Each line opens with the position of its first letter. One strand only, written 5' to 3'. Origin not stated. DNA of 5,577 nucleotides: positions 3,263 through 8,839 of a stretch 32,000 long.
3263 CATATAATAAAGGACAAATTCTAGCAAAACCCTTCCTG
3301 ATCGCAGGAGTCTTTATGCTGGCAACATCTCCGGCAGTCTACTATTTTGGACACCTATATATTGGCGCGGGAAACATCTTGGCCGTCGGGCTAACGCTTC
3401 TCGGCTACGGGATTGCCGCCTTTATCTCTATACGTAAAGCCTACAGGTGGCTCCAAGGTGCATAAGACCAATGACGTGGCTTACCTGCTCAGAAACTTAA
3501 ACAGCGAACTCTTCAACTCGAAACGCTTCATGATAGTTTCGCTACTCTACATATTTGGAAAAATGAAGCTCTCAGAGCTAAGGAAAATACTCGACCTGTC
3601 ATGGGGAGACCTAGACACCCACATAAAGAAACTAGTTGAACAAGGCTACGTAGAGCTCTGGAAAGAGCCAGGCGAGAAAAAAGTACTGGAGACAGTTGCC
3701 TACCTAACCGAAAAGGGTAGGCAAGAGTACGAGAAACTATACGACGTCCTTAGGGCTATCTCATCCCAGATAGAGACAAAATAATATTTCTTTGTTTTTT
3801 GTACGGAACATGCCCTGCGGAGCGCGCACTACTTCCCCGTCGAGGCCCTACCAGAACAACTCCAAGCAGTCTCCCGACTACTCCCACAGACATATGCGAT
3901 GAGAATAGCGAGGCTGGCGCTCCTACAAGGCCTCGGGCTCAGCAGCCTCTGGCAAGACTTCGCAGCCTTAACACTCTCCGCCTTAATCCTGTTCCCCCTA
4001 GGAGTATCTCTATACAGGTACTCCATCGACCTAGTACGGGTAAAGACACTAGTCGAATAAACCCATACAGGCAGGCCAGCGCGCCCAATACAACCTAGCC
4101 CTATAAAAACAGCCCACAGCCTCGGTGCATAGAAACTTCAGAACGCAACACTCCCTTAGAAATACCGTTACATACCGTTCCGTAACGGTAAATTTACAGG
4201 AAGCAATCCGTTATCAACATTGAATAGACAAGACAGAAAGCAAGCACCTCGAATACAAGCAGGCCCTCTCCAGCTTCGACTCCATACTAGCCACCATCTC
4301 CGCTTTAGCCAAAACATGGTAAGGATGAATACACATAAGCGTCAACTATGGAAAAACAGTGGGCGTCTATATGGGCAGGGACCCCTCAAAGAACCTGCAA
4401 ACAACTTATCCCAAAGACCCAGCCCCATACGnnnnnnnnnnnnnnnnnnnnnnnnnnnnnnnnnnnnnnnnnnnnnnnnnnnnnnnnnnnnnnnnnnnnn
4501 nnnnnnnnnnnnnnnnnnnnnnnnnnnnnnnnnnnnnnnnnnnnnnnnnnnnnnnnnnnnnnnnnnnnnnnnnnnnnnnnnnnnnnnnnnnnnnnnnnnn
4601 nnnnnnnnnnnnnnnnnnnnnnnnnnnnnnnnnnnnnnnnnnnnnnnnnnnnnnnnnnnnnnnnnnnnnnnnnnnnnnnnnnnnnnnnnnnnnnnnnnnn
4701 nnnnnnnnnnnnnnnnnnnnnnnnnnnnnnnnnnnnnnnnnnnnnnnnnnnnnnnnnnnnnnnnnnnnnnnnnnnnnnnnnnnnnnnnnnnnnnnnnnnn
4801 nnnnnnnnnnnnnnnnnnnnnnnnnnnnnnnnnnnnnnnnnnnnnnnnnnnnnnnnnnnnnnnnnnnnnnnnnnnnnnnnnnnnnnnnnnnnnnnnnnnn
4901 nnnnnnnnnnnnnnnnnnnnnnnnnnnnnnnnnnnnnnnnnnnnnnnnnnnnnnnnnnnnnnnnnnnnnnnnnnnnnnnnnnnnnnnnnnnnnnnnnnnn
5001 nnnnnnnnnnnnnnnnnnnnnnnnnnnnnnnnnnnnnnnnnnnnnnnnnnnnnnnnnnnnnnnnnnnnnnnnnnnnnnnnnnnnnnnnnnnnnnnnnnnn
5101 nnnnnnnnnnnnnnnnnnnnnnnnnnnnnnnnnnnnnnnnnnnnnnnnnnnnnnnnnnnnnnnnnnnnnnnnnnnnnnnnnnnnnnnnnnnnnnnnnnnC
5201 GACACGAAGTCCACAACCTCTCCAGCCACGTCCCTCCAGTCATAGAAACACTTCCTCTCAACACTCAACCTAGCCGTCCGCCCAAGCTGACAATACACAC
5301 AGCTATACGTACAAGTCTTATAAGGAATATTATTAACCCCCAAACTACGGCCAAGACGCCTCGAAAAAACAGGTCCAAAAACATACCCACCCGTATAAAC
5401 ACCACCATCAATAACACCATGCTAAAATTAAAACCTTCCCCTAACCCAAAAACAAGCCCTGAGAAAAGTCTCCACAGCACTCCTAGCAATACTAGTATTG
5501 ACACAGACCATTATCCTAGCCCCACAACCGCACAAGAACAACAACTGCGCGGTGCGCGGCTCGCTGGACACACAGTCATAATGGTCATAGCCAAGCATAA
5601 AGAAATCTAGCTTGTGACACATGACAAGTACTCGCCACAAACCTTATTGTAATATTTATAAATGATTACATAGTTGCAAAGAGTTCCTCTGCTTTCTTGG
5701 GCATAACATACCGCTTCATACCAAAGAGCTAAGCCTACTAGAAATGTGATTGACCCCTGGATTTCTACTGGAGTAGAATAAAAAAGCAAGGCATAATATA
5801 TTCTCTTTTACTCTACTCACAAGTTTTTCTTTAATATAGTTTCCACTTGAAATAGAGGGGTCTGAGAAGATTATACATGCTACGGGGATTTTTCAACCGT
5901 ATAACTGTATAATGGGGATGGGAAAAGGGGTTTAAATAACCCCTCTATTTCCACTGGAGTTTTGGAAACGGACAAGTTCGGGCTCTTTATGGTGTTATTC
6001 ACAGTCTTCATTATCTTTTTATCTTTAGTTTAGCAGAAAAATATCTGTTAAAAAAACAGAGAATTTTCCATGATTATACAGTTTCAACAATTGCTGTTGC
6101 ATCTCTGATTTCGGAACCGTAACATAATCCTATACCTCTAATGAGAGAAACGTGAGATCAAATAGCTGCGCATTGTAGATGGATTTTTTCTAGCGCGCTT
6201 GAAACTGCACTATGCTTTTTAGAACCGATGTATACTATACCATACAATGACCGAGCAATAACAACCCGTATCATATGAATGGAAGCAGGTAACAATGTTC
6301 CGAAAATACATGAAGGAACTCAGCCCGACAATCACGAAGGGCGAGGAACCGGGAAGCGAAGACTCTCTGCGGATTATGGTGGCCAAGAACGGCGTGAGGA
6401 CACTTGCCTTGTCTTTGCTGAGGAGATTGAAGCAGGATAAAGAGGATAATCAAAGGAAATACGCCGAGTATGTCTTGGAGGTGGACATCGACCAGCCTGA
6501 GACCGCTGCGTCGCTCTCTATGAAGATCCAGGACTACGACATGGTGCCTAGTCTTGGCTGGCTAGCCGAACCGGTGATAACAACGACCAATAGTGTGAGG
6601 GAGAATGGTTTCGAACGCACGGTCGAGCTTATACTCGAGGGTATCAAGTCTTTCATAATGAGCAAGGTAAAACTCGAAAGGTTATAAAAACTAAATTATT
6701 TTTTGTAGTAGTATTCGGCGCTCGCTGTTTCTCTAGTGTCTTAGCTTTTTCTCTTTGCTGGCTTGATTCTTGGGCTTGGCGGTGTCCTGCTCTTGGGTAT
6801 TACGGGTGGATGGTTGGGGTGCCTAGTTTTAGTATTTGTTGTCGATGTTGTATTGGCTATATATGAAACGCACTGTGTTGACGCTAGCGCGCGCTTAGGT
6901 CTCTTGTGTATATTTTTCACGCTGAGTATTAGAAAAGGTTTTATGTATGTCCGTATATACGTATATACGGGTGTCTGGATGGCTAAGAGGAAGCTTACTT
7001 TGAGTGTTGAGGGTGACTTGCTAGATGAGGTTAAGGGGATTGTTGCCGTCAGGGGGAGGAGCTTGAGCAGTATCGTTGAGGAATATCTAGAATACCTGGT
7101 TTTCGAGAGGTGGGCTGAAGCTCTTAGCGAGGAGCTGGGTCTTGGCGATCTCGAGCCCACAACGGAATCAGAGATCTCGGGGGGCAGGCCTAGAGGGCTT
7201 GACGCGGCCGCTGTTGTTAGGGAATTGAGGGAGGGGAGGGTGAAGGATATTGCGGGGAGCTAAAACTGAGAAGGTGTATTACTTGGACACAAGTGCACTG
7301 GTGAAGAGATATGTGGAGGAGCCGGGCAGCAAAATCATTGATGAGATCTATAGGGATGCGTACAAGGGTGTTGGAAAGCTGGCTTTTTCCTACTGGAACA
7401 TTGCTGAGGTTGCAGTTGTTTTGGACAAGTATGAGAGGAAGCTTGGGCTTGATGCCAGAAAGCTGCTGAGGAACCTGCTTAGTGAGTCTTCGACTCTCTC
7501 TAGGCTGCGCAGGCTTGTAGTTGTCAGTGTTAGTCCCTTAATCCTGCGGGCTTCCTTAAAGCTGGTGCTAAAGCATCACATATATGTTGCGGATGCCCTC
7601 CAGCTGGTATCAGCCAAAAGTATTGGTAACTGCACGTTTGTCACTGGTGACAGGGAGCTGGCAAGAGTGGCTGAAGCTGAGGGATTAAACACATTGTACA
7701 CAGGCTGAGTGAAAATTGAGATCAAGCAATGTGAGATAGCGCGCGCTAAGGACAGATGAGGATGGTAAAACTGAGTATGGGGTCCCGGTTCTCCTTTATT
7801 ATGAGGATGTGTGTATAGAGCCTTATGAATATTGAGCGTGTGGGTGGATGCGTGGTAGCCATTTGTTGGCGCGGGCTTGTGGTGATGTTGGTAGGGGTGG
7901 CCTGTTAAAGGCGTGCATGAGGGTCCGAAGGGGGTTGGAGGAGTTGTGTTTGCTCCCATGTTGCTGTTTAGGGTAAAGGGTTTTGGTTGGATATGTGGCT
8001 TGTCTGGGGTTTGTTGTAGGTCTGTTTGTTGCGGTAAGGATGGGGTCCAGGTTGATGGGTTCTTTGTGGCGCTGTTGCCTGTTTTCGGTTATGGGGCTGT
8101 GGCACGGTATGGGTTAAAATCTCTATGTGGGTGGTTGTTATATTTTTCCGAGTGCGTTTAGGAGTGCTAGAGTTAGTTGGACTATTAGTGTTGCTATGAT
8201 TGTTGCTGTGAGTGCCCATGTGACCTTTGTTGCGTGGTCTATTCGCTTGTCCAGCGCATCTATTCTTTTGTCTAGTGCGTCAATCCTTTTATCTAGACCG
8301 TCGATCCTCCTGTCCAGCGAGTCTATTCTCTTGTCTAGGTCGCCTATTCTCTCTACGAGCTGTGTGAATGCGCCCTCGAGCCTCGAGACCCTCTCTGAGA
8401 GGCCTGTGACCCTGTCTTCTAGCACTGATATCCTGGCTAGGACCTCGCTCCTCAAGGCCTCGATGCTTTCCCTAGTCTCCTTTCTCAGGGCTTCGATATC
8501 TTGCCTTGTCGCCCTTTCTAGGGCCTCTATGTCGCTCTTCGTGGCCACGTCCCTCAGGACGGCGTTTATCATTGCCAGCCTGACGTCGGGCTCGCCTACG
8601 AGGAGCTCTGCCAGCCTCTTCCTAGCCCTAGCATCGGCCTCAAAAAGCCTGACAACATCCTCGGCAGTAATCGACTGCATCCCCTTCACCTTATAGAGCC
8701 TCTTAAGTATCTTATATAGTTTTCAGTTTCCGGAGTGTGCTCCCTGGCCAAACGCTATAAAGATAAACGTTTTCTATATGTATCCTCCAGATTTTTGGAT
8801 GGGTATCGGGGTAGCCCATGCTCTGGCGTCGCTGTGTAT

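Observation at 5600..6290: Candidate replication origin: three ORB-like boxes around an AT-rich spacer, with no orc1/cdc6 gene nearby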

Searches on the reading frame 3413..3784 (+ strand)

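Call 8: search_protein_families(library=pfam, proteins=[window:3413-3784:+], max_evalue=0.01)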
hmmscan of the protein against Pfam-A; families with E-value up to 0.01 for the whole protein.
window:3413-3784:+ (123 aa): 7 families
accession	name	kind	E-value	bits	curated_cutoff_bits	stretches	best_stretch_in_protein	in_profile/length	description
PF13601.12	HTH_34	-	2e-11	44.3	27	1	38-115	2-78/80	Winged helix DNA-binding domain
PF01022.26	HTH_5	-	4.8e-07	30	22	1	36-81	2-46/47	Bacterial regulatory protein, arsR family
PF01047.28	MarR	-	0.00017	21.9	24.6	1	35-87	2-54/59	MarR family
PF14947.12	HTH_45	-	0.00063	20.1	25.5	1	41-114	8-74/77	Winged helix-turn-helix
PF13412.12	HTH_24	-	0.0061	16.5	21.9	0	37-81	4-48/48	Winged helix-turn-helix DNA-binding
PF12802.13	MarR_2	-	0.0069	17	27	0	39-82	8-52/61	MarR family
PF13463.12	HTH_27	-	0.0086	16.8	22.2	0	49-102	17-68/68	Winged helix DNA-binding domain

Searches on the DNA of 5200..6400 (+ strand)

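Call 64: search_rna_families(source=window, start=5200, end=6400, threshold=evalue, max_evalue=1)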
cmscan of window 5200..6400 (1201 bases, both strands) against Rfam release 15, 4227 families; matches with E-value up to 1: 1.
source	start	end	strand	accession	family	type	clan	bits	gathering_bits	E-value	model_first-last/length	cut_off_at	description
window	5922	6075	-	RF00082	SraG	Gene; sRNA;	-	23.1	50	0.22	1-177/177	no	SraG RNA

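Call 76: search_dna_similar(query=window:5560-6185:+, collection=plasmids, mode=distant, max_rows=10)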
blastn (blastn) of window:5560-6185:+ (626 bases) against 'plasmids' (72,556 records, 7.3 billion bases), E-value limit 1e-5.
No match.

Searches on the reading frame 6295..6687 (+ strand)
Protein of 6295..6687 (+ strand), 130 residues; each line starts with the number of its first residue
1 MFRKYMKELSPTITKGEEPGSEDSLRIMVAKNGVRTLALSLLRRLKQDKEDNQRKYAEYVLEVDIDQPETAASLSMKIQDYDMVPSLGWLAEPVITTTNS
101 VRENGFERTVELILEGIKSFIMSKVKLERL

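Call 8: search_protein_families(library=pfam, proteins=[window:6295-6687:+], max_evalue=0.01)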
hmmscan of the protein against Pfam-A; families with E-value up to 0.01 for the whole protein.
window:6295-6687:+ (130 aa): 0 families

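Call 10: find_encoding_contigs(protein=window:6295-6687:+, flank=10000, max_places=6)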
Protein window:6295-6687:+ (130 aa): 5 contigs read that carry it; 5 places shown.
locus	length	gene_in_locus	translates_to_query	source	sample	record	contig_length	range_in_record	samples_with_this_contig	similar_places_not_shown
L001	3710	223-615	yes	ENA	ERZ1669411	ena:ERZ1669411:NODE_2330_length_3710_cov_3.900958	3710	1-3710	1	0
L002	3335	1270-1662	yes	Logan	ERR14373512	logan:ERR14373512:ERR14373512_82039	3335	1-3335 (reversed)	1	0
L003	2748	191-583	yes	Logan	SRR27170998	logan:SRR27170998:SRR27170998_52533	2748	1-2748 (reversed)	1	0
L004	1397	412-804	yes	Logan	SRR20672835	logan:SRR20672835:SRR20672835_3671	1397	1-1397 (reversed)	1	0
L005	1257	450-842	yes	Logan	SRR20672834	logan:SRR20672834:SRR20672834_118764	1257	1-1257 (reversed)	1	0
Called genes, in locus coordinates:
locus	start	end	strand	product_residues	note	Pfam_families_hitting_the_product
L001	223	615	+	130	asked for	-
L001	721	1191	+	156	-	PF19891:DUF6364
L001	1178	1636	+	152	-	PF01850:PIN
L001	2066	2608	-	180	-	-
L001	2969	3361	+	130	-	-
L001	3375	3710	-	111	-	?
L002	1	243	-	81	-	?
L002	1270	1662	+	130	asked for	-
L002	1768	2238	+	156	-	PF19891:DUF6364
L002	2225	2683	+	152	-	PF01850:PIN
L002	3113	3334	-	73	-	?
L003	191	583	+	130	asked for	-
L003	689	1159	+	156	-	PF19891:DUF6364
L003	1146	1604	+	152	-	PF01850:PIN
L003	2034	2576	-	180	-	-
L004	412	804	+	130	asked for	-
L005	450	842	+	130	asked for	-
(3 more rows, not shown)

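Call 26: list_cluster_members(proteins=[P0001, window:6295-6687:+, window:740-1498:-, window:1870-2292:+, window:9604-10947:+, window:29974-30870:+, window:12950-13996:+, window:24532-25869:-, window:7250-7708:+, window:2803-3465:+])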
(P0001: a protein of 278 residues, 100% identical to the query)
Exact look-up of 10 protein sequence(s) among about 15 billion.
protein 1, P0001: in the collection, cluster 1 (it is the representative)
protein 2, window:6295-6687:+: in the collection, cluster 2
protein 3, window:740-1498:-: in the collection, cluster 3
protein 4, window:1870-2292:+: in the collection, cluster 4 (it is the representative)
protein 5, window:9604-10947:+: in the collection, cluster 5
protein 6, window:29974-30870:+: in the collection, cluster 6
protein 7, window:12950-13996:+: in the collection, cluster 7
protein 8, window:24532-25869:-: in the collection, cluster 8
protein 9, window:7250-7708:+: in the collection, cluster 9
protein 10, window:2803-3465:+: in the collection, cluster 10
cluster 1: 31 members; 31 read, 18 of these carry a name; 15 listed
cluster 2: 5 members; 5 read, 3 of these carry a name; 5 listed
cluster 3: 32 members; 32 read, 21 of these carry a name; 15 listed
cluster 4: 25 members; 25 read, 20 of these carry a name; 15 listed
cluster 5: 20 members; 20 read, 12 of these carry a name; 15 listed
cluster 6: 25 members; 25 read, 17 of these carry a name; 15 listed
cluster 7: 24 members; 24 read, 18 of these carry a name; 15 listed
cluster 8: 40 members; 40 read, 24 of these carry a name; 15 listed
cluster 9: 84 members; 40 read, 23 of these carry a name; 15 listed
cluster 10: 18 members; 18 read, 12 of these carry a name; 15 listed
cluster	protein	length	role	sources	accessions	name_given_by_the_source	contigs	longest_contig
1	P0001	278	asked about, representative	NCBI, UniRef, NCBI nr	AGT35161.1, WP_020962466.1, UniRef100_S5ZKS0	hypothetical protein N186_04010 [Thermofilum adornatum] | Radical SAM core domain-containing protein n=1 Tax=Thermofilum adornatum TaxID=1365176 ...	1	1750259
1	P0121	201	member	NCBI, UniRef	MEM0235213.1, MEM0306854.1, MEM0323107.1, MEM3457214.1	MAG: hypothetical protein QXX32_02625 [Thermofilum sp.] | hypothetical protein n=1 Tax=Thermofilum sp. TaxID=1961369 RepID=UPI003164DC5C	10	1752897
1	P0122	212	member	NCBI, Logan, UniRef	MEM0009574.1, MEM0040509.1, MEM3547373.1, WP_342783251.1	MAG: hypothetical protein QXJ23_00010 [Thermofilum sp.] | hypothetical protein n=1 Tax=Thermofilum sp. TaxID=1961369 RepID=UPI00315F1179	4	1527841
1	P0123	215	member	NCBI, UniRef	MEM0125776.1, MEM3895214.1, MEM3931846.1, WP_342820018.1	hypothetical protein [Thermofilum sp.] | hypothetical protein n=1 Tax=Thermofilum sp. TaxID=1961369 RepID=UPI00316179BF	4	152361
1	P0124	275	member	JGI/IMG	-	wyosine [tRNA(Phe)-imidazoG37] synthetase (radical SAM superfamily)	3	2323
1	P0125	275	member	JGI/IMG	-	wyosine [tRNA(Phe)-imidazoG37] synthetase (radical SAM superfamily)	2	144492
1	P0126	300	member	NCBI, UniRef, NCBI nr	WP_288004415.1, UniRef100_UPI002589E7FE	radical SAM protein [Thermofilum sp.] | radical SAM protein n=1 Tax=Thermofilum sp. TaxID=1961369 RepID=UPI002589E7FE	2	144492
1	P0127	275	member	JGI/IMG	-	wyosine [tRNA(Phe)-imidazoG37] synthetase (radical SAM superfamily)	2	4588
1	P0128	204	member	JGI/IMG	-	wyosine [tRNA(Phe)-imidazoG37] synthetase (radical SAM superfamily)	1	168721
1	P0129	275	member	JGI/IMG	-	wyosine [tRNA(Phe)-imidazoG37] synthetase (radical SAM superfamily)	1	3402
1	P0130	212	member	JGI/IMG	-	wyosine [tRNA(Phe)-imidazoG37] synthetase (radical SAM superfamily)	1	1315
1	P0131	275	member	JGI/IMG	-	wyosine [tRNA(Phe)-imidazoG37] synthetase (radical SAM superfamily)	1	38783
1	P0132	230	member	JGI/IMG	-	wyosine [tRNA(Phe)-imidazoG37] synthetase (radical SAM superfamily)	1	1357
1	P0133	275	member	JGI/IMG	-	wyosine [tRNA(Phe)-imidazoG37] synthetase (radical SAM superfamily)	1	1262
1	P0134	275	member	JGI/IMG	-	wyosine [tRNA(Phe)-imidazoG37] synthetase (radical SAM superfamily)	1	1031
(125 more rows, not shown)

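Call 69: search_protein_families(library=ncbifam, proteins=[window:6295-6687:+], max_evalue=0.01)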
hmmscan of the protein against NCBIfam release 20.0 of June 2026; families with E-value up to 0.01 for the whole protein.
window:6295-6687:+ (130 aa): 0 families

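Call 70: search_protein_families(library=phrogs, proteins=[window:6295-6687:+], max_evalue=0.01)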
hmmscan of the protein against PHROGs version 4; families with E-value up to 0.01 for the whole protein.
window:6295-6687:+ (130 aa): 0 families

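Call 92: search_protein_representatives(protein=window:6295-6687:+)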
Query: 130 residues. Proteins with E-value up to 0.001 (for the whole library): 7; up to 1e-10: 4; up to 1e-30: 1. The best 7 are listed.
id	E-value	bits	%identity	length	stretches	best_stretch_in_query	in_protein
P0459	1.2e-64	232.0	89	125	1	6-130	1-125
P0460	2.4e-25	105.3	86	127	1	1-65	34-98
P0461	5.1e-25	104.2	45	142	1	4-127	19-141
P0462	4.4e-20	88.3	83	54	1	45-96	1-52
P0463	4.4e-08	49.6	33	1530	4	11-57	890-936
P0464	5.7e-05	39.6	29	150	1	32-124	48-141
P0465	3.0e-04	37.3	32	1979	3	62-126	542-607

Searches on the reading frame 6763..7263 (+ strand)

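Call 8: search_protein_families(library=pfam, proteins=[window:6763-7263:+], max_evalue=0.01)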
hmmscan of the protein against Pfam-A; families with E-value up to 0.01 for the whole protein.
window:6763-7263:+ (166 aa): 1 family
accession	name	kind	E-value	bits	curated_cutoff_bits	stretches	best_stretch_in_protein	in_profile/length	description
PF19891.5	DUF6364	-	9.2e-08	32.9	27.3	1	75-118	2-39/70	Family of unknown function (DUF6364)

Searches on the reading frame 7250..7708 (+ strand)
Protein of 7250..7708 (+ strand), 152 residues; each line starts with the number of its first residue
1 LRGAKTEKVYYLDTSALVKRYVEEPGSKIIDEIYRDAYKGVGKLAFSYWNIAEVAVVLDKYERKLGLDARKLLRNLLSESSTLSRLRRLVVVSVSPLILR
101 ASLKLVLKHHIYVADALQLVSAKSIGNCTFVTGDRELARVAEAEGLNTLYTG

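Call 8: search_protein_families(library=pfam, proteins=[window:7250-7708:+], max_evalue=0.01)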
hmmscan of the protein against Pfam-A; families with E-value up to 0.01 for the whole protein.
window:7250-7708:+ (152 aa): 1 family
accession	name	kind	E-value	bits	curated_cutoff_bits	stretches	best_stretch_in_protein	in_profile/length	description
PF01850.27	PIN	-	6.4e-12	46.6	23.6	1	10-142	1-119/120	PIN domain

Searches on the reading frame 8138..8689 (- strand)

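Call 8: search_protein_families(library=pfam, proteins=[window:8138-8689:-], max_evalue=0.01)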
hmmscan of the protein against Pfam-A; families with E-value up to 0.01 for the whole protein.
window:8138-8689:- (183 aa): 38 families (the best 25 are shown)
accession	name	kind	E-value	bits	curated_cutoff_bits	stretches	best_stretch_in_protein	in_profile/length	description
PF10779.14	XhlA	-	4.1e-06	27.3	34.7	1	111-170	2-61/67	Haemolysin XhlA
PF23991.1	DUF7310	-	4.6e-06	27.5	40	1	98-155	2-65/83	Coiled-coil region of unknown function (DUF7310)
PF06825.17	HSBP1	-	4.7e-06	26.8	28.6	1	108-132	22-46/51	Heat shock factor binding protein 1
PF10046.14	BLOC1_2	-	2.3e-05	25.1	33.4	1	56-143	6-95/96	Biogenesis of lysosome-related organelles complex-1 subunit 2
PF01519.22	DUF16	-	5.3e-05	24.1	40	1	83-152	32-101/104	Protein of unknown function DUF16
PF11932.13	DUF3450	-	7.4e-05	22.6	32.6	1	98-162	36-100/241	Protein of unknown function (DUF3450)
PF04012.17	PspA_IM30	-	0.00011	22.3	33.9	1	59-130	69-136/220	PspA/IM30 family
PF16326.10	ABC_tran_CTD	-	0.00016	22.3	32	0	127-153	8-34/69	ABC transporter C-terminal domain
PF11083.13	Relaxase_C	-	0.00019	22.1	30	0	132-164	31-63/125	C-terminal helical hairpin domain from relaxase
PF07889.17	DUF1664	-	0.00024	21.6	34.6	1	60-147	34-121/124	Protein of unknown function (DUF1664)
PF05377.16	FlaC_arch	-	0.00037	21.3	27.8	0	114-151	1-38/55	Flagella accessory protein C (FlaC)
PF01442.23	Apolipoprotein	-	0.00039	20.6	90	1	53-147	67-160/190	Apolipoprotein A1/A4/E domain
PF23831.1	DUF7201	-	0.0004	20.5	27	0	118-164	64-114/142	Coiled-coil region of unknown function (DUF7201)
PF07195.17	FliD_C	-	0.00045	20.1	25.4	1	97-151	166-221/236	Flagellar hook-associated protein 2 C-terminus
PF25014.1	NET2A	-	0.00047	20.5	33.1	1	52-152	94-192/235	NET2A-like domain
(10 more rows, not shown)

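Call 69: search_protein_families(library=ncbifam, proteins=[window:8138-8689:-], max_evalue=0.01)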
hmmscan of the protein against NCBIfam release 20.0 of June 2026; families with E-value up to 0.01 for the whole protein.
window:8138-8689:- (183 aa): 31 families (the best 25 are shown)
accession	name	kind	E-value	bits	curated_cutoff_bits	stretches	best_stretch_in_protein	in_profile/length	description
NF045487.1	ASRP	equivalog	5.7e-08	31.8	300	1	61-153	377-472/593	archaea-specific SMC-related protein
NF040788.1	S-lay_SlaB_Mtsph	equivalog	9.5e-07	28.1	700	1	78-177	308-411/416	S-layer protein SlaB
NF047516.1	LA_3659_fam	equivalog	2.8e-06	27.1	36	1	63-152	54-145/221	LA_3659 family protein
NF047514.1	SpiroCoCo_N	equivalog_domain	2.8e-06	27.1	75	1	63-152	54-145/221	SpiroCoCo family coiled-coil protein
TIGR02168.1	SMC_prok_B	equivalog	4e-06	24.9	567.35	1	52-155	751-854/1181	chromosome segregation protein SMC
TIGR02169.1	SMC_prok_A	equivalog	5.8e-06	24.3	729.4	1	49-151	819-921/1165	chromosome segregation protein SMC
NF047515.1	SpiroCoCo_C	equivalog_domain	4.1e-05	22.9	125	1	81-150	49-203/313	SpiroCoCo family coiled-coil protein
NF002572.0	PRK02224.1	equivalog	4.5e-05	22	1087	1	42-155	292-405/888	DNA double-strand break repair ATPase Rad50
NF003034.1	PRK03918.1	equivalog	4.6e-05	21.6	700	1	51-157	188-289/878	DNA double-strand break repair ATPase Rad50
TIGR04523.1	Mplasa_alph_rch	subfamily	5.1e-05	21.4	270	1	64-151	483-571/745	helix-rich protein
NF033928.1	alph_xenorhab_A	subfamily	5.7e-05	22.6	125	1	69-170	124-225/339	alpha-xenorhabdolysin family binary toxin subunit A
NF053563.1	Rkd4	equivalog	0.00015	20.1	860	1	51-155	444-544/747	arcadin-4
NF041034.1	Rad50_Sulf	equivalog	0.00015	19.8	1000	1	54-153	582-689/872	DNA double-strand break repair ATPase Rad50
NF033885.1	conj_TraP_IncI1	equivalog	0.00016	21.5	135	0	49-114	75-143/217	conjugal transfer protein TraP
NF052320.1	Cbp1_fam_LP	subfamily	0.00016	21.3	90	1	66-153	80-170/286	Cbp1 family collagen-binding glycoprotein adhesin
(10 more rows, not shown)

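Call 70: search_protein_families(library=phrogs, proteins=[window:8138-8689:-], max_evalue=0.01)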
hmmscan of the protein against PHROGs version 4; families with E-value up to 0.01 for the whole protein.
window:8138-8689:- (183 aa): 49 families (the best 25 are shown)
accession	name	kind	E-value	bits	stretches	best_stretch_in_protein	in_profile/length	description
phrog_1193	-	other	2.3e-08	34.9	1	110-177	10-71/76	hemolysin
phrog_12015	-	unknown function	5.7e-08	33.5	1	85-153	84-152/165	-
phrog_5553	-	unknown function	3.9e-07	31.3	1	104-155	12-63/114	-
phrog_7303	-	unknown function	2.3e-06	28.6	1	111-153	6-55/80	-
phrog_1863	-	unknown function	2e-05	25.4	1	68-123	38-96/97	-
phrog_1009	-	unknown function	2.7e-05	25.2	1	88-151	37-100/103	-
phrog_77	-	DNA, RNA and nucleotide metabolism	4.2e-05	23.2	1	50-161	683-797/967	SbcC-like subunit of palindrome specific endonuclease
phrog_9427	-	head and packaging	4.6e-05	23.8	1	59-155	333-429/453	head maturation protease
phrog_937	-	other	5.8e-05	24.4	1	82-166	8-100/115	hemolysin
phrog_21066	-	unknown function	6.1e-05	24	1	103-163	79-135/228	-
phrog_4619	-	unknown function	8.3e-05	22.7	1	68-157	74-162/556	-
phrog_8488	-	unknown function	8.4e-05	23.5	0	111-152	4-45/119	-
phrog_17872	-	unknown function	0.00022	22.7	1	46-104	39-96/100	-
phrog_2990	-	unknown function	0.00031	22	1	71-155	8-96/133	-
phrog_4896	-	other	0.00036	21.1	1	53-119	224-289/291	glycerophosphoryl diester phosphodiesterase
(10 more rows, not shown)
